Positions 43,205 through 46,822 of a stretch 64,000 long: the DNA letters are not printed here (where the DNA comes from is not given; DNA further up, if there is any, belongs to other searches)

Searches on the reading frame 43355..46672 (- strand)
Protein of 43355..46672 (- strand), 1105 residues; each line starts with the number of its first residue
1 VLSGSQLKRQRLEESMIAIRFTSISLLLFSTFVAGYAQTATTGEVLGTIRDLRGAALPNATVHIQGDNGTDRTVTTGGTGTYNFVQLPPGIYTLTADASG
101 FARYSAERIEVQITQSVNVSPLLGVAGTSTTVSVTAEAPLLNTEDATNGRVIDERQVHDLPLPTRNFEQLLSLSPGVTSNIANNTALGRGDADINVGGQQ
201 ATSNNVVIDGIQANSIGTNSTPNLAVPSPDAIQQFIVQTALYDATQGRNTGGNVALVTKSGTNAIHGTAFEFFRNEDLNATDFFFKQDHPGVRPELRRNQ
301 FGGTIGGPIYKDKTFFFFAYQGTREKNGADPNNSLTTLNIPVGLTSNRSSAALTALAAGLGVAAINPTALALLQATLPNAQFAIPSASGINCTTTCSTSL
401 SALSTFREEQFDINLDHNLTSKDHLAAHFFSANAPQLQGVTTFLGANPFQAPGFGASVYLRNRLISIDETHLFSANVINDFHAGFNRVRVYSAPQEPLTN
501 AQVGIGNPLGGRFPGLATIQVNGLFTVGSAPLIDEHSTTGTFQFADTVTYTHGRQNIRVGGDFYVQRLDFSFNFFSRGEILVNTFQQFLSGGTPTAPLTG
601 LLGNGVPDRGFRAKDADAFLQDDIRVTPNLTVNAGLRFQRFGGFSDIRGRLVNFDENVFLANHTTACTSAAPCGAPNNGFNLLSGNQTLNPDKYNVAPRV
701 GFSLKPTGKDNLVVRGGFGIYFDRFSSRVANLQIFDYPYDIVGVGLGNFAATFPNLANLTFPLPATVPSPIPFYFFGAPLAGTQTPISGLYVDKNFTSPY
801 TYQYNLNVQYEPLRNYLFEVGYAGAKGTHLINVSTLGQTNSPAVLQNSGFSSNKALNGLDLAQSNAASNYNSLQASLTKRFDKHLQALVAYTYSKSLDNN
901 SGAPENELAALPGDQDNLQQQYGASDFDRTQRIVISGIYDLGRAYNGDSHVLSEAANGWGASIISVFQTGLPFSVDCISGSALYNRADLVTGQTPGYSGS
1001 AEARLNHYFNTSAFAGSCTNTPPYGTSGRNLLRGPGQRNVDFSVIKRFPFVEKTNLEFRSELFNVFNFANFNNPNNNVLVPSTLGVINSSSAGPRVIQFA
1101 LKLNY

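Call 6: search_protein_families(library=pfam, proteins=[window:43355-46672:-])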
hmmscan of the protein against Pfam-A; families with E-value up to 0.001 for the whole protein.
window:43355-46672:- (1105 aa): 6 families
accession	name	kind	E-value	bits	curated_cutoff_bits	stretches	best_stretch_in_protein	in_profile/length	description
PF25183.1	OMP_b-brl_4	-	4.9e-181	604.6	30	1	257-1098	1-838/838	Outer membrane beta barrel domain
PF13620.12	CarboxypepD_reg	-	7.3e-16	58.7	32.3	1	45-119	2-77/82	Carboxypeptidase regulatory-like domain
PF07715.20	Plug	-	1e-06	29.6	23.9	1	151-252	11-105/107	TonB-dependent Receptor Plug Domain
PF13715.12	CarbopepD_reg_2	-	1.4e-05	25.4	32.2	1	47-112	3-65/88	CarboxypepD_reg-like domain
PF17802.7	SpaA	-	0.00053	20.5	23.1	0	54-116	13-79/91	Prealbumin-like fold domain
PF17210.9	SdrD_B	-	0.00055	20.6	29.7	0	55-109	22-77/112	SdrD B-like domain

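Call 28: search_protein_families(library=ncbifam, proteins=[window:43355-46627:-], max_evalue=0.00001)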
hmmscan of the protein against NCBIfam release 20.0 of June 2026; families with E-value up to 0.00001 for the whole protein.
window:43355-46627:- (1090 aa): 0 families
